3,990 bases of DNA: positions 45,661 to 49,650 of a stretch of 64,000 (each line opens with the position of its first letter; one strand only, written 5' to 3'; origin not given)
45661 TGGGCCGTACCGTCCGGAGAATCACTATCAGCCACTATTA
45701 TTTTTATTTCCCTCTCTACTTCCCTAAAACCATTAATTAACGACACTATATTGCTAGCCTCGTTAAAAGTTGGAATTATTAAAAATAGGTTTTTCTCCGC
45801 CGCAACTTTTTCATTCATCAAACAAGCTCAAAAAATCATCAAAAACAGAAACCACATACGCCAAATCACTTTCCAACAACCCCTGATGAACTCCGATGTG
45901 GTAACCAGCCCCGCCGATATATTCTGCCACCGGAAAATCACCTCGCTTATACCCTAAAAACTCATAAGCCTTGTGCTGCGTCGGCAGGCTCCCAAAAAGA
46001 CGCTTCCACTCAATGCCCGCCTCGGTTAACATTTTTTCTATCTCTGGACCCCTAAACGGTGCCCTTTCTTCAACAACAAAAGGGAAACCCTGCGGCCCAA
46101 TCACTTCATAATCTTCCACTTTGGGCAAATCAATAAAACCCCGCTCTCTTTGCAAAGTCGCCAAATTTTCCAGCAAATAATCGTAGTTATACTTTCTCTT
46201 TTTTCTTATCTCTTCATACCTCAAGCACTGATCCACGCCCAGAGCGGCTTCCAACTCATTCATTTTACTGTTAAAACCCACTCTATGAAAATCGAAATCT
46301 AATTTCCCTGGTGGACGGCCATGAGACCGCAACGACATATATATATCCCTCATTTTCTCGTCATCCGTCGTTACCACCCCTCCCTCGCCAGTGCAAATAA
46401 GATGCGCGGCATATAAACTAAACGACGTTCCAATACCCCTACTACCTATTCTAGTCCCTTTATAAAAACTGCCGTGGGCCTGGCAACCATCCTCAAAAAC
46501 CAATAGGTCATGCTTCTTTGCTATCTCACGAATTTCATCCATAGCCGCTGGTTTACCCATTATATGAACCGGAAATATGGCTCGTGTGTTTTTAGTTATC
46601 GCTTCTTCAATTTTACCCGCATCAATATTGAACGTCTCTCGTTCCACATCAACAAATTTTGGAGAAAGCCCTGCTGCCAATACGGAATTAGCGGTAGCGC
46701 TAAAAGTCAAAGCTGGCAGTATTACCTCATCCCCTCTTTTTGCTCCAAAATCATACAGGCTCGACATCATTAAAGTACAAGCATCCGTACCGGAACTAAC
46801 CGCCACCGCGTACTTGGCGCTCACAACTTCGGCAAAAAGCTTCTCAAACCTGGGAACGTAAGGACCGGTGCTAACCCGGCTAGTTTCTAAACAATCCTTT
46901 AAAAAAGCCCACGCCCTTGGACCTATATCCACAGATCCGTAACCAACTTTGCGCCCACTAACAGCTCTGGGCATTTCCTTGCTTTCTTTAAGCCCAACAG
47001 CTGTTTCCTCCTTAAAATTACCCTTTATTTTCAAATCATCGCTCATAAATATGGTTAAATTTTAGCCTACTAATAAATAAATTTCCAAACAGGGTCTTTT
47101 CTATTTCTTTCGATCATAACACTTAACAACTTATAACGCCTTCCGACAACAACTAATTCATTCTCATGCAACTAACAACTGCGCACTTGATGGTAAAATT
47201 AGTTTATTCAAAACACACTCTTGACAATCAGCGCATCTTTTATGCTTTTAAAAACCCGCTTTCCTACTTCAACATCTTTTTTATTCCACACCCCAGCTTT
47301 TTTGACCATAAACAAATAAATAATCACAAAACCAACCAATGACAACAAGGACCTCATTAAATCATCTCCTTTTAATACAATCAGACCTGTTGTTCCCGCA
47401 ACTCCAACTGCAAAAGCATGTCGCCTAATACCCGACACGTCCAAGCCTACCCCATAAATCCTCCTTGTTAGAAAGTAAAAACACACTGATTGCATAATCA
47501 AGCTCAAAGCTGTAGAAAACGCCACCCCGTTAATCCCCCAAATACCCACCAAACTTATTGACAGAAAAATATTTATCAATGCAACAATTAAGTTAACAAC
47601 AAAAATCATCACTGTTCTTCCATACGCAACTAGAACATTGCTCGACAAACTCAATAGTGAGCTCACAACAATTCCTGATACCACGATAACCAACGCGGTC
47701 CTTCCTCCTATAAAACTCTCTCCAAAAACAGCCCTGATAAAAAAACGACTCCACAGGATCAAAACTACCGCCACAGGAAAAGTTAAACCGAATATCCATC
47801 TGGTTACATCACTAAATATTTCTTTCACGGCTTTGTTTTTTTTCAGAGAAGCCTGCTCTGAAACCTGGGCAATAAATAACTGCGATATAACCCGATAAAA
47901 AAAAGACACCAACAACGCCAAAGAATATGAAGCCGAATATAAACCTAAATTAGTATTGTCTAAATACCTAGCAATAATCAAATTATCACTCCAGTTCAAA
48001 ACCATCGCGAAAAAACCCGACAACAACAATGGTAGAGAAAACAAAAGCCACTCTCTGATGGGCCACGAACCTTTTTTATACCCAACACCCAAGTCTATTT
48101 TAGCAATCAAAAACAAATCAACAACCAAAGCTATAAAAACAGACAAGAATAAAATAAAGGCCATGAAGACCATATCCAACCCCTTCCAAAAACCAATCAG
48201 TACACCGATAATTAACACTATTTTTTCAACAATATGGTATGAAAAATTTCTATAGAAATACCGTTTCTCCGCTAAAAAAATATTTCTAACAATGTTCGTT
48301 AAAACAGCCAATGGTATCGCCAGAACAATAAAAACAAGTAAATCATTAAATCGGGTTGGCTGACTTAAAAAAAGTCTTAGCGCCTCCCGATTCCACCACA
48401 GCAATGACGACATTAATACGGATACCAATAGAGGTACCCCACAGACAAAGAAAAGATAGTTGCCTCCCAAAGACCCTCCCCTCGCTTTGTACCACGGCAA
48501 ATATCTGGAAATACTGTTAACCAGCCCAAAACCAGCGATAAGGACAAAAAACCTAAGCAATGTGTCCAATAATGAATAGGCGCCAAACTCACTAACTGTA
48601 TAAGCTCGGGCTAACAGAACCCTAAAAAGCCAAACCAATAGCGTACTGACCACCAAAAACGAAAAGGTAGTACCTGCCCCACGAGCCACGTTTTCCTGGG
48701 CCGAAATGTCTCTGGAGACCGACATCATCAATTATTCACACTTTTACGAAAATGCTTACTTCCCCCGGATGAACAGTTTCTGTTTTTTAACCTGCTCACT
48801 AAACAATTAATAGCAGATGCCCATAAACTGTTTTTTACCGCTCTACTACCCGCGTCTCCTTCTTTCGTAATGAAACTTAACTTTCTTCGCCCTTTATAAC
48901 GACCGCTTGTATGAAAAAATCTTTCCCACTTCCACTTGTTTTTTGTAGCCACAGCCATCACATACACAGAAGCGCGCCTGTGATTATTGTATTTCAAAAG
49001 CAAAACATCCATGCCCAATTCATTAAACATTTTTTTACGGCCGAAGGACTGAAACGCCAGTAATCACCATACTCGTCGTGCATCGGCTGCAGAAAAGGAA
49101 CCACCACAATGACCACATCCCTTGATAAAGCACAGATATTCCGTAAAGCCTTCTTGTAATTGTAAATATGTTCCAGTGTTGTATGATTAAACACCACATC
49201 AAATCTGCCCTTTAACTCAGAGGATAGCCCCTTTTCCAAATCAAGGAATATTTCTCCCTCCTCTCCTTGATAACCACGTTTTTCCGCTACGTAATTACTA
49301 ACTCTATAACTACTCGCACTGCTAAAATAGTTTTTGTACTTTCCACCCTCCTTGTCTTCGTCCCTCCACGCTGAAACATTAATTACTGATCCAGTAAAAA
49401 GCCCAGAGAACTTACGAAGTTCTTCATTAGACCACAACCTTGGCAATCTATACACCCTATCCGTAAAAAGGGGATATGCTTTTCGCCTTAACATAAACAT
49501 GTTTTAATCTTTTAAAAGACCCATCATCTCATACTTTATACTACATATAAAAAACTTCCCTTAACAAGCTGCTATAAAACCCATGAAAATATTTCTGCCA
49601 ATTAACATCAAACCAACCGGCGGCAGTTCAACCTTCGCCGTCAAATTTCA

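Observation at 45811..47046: DegT-family enzyme with His replacing the PLP Schiff-base lysine: ColD/E1-type sugar 3-dehydratase rather than aminotransferase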

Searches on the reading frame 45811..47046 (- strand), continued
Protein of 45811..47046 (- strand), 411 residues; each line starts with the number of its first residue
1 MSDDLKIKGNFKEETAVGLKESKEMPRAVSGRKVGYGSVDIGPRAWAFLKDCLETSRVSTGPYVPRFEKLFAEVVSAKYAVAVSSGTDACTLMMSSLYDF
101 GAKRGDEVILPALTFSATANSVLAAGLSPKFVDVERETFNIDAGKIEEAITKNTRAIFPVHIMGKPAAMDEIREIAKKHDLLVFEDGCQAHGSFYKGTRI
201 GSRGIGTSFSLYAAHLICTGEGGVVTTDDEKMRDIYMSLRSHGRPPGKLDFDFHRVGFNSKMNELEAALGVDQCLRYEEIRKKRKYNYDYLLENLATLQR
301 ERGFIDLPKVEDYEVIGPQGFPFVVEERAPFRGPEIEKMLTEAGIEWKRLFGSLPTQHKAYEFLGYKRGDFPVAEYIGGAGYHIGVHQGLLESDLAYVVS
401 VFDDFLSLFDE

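Call 68: search_protein_families(library=ncbifam, proteins=[L002:6281-7279:+, L002:7291-8004:+, L002:9173-9760:+, L002:9750-10304:+, L003:6276-7274:+, L003:7286-8011:+], max_evalue=1e-10)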
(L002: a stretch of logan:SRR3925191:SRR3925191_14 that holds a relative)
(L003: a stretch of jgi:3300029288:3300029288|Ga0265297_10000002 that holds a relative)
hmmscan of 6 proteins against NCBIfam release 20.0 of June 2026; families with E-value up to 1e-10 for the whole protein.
L002:6281-7279:+ (332 aa): 8 families
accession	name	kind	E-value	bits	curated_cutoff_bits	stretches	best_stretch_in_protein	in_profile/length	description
NF049969.1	GlMnHpPKinHddA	equivalog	2.4e-44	152.1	600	1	2-306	3-316/338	D-glycero-D-manno-heptose 7-phosphate kinase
NF009948.0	PRK13412.1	equivalog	1.4e-27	95.8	721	1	82-294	721-935/974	bifunctional fucokinase/fucose-1-phosphate guanylyltransferase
TIGR00549.1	mevalon_kin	equivalog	2.4e-20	73.1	163.05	1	30-292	19-275/276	mevalonate kinase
TIGR00131.1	gal_kin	equivalog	1.2e-17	64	226.65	0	214-308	276-364/388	galactokinase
NF003036.0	PRK03926.1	equivalog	1e-16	60.9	403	1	31-306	25-279/302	mevalonate kinase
NF003006.0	PRK03817.1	equivalog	1.6e-16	60.3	443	0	234-316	254-335/352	galactokinase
NF001816.0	PRK00555.1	equivalog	7.8e-12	44.8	509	0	229-307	262-337/363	galactokinase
NF003705.0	PRK05322.1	equivalog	9e-11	41.1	385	0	226-306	283-361/388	galactokinase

L002:7291-8004:+ (237 aa): 26 families (the best 25 are shown)
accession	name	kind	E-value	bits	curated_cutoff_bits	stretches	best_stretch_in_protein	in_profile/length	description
NF049965.1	GlMnHpPGnyltfHddC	equivalog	8e-45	153.2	300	1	10-230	3-218/221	D-glycero-D-manno-heptose 1-phosphate guanosyltransferase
NF052502.1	man1P_GTase_Rv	exception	3.4e-40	138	440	1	9-229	2-226/352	mannose-1-phosphate guanylyltransferase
TIGR03992.1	Arch_glmU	subfamily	2.8e-33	115.3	292.1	1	9-192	2-181/393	bifunctional sugar-1-phosphate nucleotidylyltransferase/acetyltransferase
NF041313.1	UDPGP_AglF_Halo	equivalog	3.1e-25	89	400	1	9-185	2-180/234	UTP--glucose-1-phosphate uridylyltransferase AglF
NF045761.1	NAMPUrTaseMurU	equivalog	2.3e-23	83.2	250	1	10-229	3-223/226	N-acetylmuramate alpha-1-phosphate uridylyltransferase MurU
TIGR01173.1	glmU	equivalog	2.3e-23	82.8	366.85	1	9-184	2-177/452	bifunctional UDP-N-acetylglucosamine diphosphorylase/glucosamine-1-phosphate N-acetyltransferase GlmU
NF010940.0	PRK14360.1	equivalog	1.5e-21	76.4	602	1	8-181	2-178/452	bifunctional UDP-N-acetylglucosamine diphosphorylase/glucosamine-1-phosphate N-acetyltransferase GlmU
NF041173.1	Sug_nt_acttase_Thmprot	equivalog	2e-21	76.4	600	1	9-193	2-182/405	bifunctional sugar-1-phosphate nucleotidylyltransferase/acetyltransferase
TIGR02623.1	G1P_cyt_trans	equivalog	2.2e-21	76.5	300.25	1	90-206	106-217/255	glucose-1-phosphate cytidylyltransferase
NF010934.1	PRK14354.1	equivalog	1.2e-19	70.2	450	1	10-183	2-176/447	bifunctional UDP-N-acetylglucosamine diphosphorylase/glucosamine-1-phosphate N-acetyltransferase GlmU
NF010935.0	PRK14355.1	equivalog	7.7e-19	67.7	718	1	6-183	2-182/459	bifunctional UDP-N-acetylglucosamine diphosphorylase/glucosamine-1-phosphate N-acetyltransferase GlmU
TIGR02091.1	glgC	equivalog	1.1e-18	67.5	424.9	1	10-190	3-209/364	glucose-1-phosphate adenylyltransferase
NF010939.0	PRK14359.1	equivalog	1.1e-18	67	592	1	7-187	2-179/430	bifunctional UDP-N-acetylglucosamine diphosphorylase/glucosamine-1-phosphate N-acetyltransferase GlmU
TIGR01208.1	rmlA_long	equivalog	1.8e-18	66.6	320.25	1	11-187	3-182/353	glucose-1-phosphate thymidylyltransferase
NF010932.0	PRK14352.1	equivalog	2.1e-18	66.3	611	1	5-184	4-188/488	bifunctional UDP-N-acetylglucosamine diphosphorylase/glucosamine-1-phosphate N-acetyltransferase GlmU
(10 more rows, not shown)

L002:9173-9760:+ (195 aa): 7 families
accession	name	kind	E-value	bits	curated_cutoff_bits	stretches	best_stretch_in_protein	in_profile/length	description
NF010546.0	PRK13936.1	equivalog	4.2e-60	202.9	276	1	1-193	1-196/197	phosphoheptose isomerase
TIGR00441.1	gmhA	equivalog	2.7e-58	196.4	209.45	1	35-186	3-154/154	D-sedoheptulose 7-phosphate isomerase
NF010547.0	PRK13938.1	equivalog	2e-48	164.7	320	1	4-191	4-193/196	D-sedoheptulose 7-phosphate isomerase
NF001628.0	PRK00414.1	equivalog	1.2e-41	142.5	265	1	24-189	25-190/192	D-sedoheptulose 7-phosphate isomerase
NF008138.0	PRK10886.1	equivalog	1.5e-34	119.4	352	1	7-193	5-194/196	DnaA initiator-associating protein DiaA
NF003915.0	PRK05441.1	subfamily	1.5e-12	47.2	168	1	25-162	44-182/300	N-acetylmuramic acid 6-phosphate etherase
NF009222.0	PRK12570.1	subfamily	7.9e-12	44.6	255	1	25-162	51-189/307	N-acetylmuramic acid 6-phosphate etherase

L002:9750-10304:+ (184 aa): 9 families
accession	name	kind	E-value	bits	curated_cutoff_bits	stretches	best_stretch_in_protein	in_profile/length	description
NF006506.0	PRK08942.1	equivalog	8.8e-55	185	178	1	2-160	2-162/182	D-glycero-beta-D-manno-heptose 1,7-bisphosphate 7-phosphatase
TIGR00213.1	GmhB_yaeD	subfamily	1e-46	158.8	149.6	1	3-144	1-148/176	D-glycero-beta-D-manno-heptose 1,7-bisphosphate 7-phosphatase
TIGR01656.1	Histidinol-ppas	subfamily_domain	5.3e-43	146.5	84.15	1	4-145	1-146/149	histidinol-phosphate phosphatase domain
NF005264.0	PRK06769.1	equivalog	1.3e-38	132.6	217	1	2-182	3-174/175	HAD-IIIA family hydrolase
NF050049.1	HBPPhtaseGmhB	domain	2.4e-37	128.4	250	1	1-153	1-152/171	D-glycero-alpha-D-manno-heptose-1,7-bisphosphate 7-phosphatase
TIGR01662.1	HAD-SF-IIIA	subfamily_domain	3.6e-36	124.3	44.6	1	4-145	1-138/141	HAD-IIIA family hydrolase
NF003937.0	PRK05446.1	equivalog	4.1e-32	111.6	443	1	1-169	1-163/355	bifunctional histidinol-phosphatase/imidazoleglycerol-phosphate dehydratase HisB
TIGR01261.1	hisB_Nterm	equivalog_domain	1.3e-28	99.5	140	1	3-147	1-148/161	histidinol-phosphatase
NF009695.0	PRK13222.1-2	equivalog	1.1e-11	44.7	225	0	28-180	94-223/226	phosphoglycolate phosphatase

L003:6276-7274:+ (332 aa): 9 families
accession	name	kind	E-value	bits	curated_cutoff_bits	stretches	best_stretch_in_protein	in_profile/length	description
NF049969.1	GlMnHpPKinHddA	equivalog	7.6e-42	143.9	600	1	2-306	3-318/338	D-glycero-D-manno-heptose 7-phosphate kinase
TIGR00549.1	mevalon_kin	equivalog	9.7e-25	87.6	163.05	1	30-289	19-274/276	mevalonate kinase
NF009948.0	PRK13412.1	equivalog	6e-24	83.8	721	1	84-305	723-949/974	bifunctional fucokinase/fucose-1-phosphate guanylyltransferase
NF003036.0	PRK03926.1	equivalog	4.7e-20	71.9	403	1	57-305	46-280/302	mevalonate kinase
NF003006.0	PRK03817.1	equivalog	2.4e-16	59.7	443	0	202-314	220-335/352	galactokinase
TIGR00131.1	gal_kin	equivalog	1.9e-14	53.4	226.65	0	222-305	280-363/388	galactokinase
NF003472.0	PRK05101.1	equivalog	1.6e-12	47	499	0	5-179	24-204/382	galactokinase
NF001816.0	PRK00555.1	equivalog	2.8e-11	43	509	0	223-306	256-338/363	galactokinase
NF003705.0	PRK05322.1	equivalog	6.3e-11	41.6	385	0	203-307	258-364/388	galactokinase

L003:7286-8011:+ (241 aa): 21 families
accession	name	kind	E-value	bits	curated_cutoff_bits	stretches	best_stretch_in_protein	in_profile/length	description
NF049965.1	GlMnHpPGnyltfHddC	equivalog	8.1e-49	166.2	300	1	10-229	4-217/221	D-glycero-D-manno-heptose 1-phosphate guanosyltransferase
NF052502.1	man1P_GTase_Rv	exception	2.7e-43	148.2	440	1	8-228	2-225/352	mannose-1-phosphate guanylyltransferase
TIGR03992.1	Arch_glmU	subfamily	1.7e-33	116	292.1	1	9-224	3-218/393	bifunctional sugar-1-phosphate nucleotidylyltransferase/acetyltransferase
NF041313.1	UDPGP_AglF_Halo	equivalog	9.1e-26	90.7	400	1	9-229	3-230/234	UTP--glucose-1-phosphate uridylyltransferase AglF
TIGR02623.1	G1P_cyt_trans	equivalog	4.1e-24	85.4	300.25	1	90-217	106-229/255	glucose-1-phosphate cytidylyltransferase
NF045761.1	NAMPUrTaseMurU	equivalog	2.4e-23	83.2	250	1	10-231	4-225/226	N-acetylmuramate alpha-1-phosphate uridylyltransferase MurU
TIGR01208.1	rmlA_long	equivalog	1.3e-18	67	320.25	1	10-190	3-185/353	glucose-1-phosphate thymidylyltransferase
TIGR01173.1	glmU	equivalog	5.3e-18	65.1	366.85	1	9-184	3-177/452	bifunctional UDP-N-acetylglucosamine diphosphorylase/glucosamine-1-phosphate N-acetyltransferase GlmU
NF041173.1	Sug_nt_acttase_Thmprot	equivalog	1.2e-17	64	600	1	9-196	3-188/405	bifunctional sugar-1-phosphate nucleotidylyltransferase/acetyltransferase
NF045697.1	MurNAcPUrMurU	equivalog_domain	3.4e-16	59.4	370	1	11-225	2-220/229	N-acetylmuramate alpha-1-phosphate uridylyltransferase MurU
NF010934.1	PRK14354.1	equivalog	4.5e-16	58.4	450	1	10-184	3-178/447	bifunctional UDP-N-acetylglucosamine diphosphorylase/glucosamine-1-phosphate N-acetyltransferase GlmU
NF010935.0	PRK14355.1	equivalog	1.9e-14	53.2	718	1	6-185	3-184/459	bifunctional UDP-N-acetylglucosamine diphosphorylase/glucosamine-1-phosphate N-acetyltransferase GlmU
NF003670.0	PRK05293.1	equivalog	1.1e-13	50.9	470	1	101-227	116-252/382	glucose-1-phosphate adenylyltransferase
NF010939.0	PRK14359.1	equivalog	1.5e-13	50.2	592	1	6-186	2-177/430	bifunctional UDP-N-acetylglucosamine diphosphorylase/glucosamine-1-phosphate N-acetyltransferase GlmU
TIGR02091.1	glgC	equivalog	3.9e-13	49.2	424.9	1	10-226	4-252/364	glucose-1-phosphate adenylyltransferase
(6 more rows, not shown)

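Call 74: find_encoding_contigs(protein=P0003, flank=5000, max_places=2)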
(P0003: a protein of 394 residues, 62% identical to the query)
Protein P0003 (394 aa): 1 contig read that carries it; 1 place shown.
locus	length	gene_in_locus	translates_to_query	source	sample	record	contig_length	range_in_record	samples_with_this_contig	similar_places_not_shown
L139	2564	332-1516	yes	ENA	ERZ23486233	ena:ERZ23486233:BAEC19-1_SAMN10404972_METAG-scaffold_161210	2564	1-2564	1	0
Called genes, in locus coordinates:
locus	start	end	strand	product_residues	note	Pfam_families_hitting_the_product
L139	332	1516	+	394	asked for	PF01053:Cys_Met_Meta_PP (weak), PF00155:Aminotran_1_2, PF00266:Aminotran_5, PF01041:DegT_DnrJ_EryC1, PF01212:Beta_elim_lyase (weak)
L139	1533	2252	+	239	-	PF00535:Glycos_transf_2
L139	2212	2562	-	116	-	?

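Call 75: find_encoding_contigs(protein=P0004, flank=5000, max_places=2)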
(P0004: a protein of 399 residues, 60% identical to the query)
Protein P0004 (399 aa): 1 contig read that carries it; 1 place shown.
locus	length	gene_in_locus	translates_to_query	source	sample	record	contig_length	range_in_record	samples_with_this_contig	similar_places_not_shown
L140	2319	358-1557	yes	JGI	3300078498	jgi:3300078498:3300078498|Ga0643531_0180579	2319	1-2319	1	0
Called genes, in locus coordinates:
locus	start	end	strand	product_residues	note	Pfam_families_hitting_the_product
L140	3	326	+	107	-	?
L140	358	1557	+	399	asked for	PF01053:Cys_Met_Meta_PP, PF01041:DegT_DnrJ_EryC1, PF00155:Aminotran_1_2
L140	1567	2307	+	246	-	PF00535:Glycos_transf_2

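Call 76: find_encoding_contigs(protein=P0005, flank=5000, max_places=2)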
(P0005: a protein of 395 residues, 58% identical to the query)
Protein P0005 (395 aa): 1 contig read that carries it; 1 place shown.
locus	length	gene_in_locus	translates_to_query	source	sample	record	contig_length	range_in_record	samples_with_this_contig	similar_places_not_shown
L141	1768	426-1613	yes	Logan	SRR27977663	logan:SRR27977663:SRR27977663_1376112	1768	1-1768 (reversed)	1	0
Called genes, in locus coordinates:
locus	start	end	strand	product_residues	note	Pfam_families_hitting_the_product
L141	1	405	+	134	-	?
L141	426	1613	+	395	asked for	PF00155:Aminotran_1_2, PF01053:Cys_Met_Meta_PP, PF01041:DegT_DnrJ_EryC1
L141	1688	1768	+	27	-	?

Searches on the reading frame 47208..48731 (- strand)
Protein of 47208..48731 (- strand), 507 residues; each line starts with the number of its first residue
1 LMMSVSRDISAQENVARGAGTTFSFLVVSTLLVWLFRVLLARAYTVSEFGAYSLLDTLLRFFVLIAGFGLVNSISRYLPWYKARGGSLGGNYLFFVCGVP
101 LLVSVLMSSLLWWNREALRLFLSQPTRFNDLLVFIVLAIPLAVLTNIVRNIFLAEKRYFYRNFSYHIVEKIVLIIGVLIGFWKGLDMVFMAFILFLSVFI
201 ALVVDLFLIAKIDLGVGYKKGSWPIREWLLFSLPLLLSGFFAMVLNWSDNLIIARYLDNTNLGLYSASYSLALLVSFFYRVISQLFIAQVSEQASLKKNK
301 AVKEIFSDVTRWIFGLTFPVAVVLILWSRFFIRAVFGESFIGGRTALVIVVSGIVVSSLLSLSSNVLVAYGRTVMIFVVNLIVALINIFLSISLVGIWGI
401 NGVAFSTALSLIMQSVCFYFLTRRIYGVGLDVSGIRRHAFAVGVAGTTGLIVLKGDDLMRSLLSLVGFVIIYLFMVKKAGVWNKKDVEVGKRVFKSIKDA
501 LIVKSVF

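Call 3: search_protein_families(library=pfam, proteins=[window:47208-48731:-], max_evalue=0.01)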
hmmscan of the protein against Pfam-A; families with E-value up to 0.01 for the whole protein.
window:47208-48731:- (507 aa): 4 families
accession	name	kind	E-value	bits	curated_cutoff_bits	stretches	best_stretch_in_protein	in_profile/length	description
PF01943.22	Polysacc_synt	-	4.9e-19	69.3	28.2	1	16-284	2-263/274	Polysaccharide biosynthesis protein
PF13440.11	Polysacc_synt_3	-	1.9e-16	60.6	23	1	39-340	1-288/293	Polysaccharide biosynthesis protein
PF03023.19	MurJ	-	5.2e-13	48.9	27.4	1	130-469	99-446/451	Lipid II flippase MurJ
PF01554.23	MatE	-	1.4e-05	25.3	24.9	1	234-391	1-159/161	MatE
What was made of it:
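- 47208..48731 (-): MOP-family (Wzx/MurJ-like) flippase upstream on the same strand, separated from the DegT gene by 161 bp. A possible but unproven member of the module. Pfam Polysacc_synt 5e-19 and MurJ 5e-13 (call 3).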

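Call 4: search_protein_families(library=ncbifam, proteins=[window:47208-48731:-], max_evalue=0.01)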
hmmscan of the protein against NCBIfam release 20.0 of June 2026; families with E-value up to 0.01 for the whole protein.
window:47208-48731:- (507 aa): 5 families
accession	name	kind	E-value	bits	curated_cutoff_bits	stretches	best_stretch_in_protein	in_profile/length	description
NF050818.1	PolSacchBiosHfsF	equivalog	1.3e-11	44.3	700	1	196-446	174-427/468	polysaccharide biosynthesis protein HfsF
TIGR01695.1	murJ_mviN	equivalog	2.8e-10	39.5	235.55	1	131-475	126-488/506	murein biosynthesis integral membrane protein MurJ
NF007773.0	PRK10459.1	equivalog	3.8e-07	29.5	273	1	249-427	230-408/492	MOP flippase family protein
TIGR02900.1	spore_V_B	equivalog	5e-07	28.8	372.3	1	28-456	14-464/488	stage V sporulation protein B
NF047674.1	TeichurnBiosyTuaB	equivalog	0.00054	19.1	580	1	16-392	9-373/469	teichuronic acid biosynthesis protein TuaB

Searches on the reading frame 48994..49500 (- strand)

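Call 3: search_protein_families(library=pfam, proteins=[window:48994-49500:-], max_evalue=0.01)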
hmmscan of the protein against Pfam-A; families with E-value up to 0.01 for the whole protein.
window:48994-49500:- (168 aa): 2 families
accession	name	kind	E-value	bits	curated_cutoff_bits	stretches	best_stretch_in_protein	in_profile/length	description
PF13489.12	Methyltransf_23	-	0.00052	20.2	27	1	94-150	76-134/164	Methyltransferase domain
PF13847.12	Methyltransf_31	-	0.0038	17.4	27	1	85-133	64-108/145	Methyltransferase domain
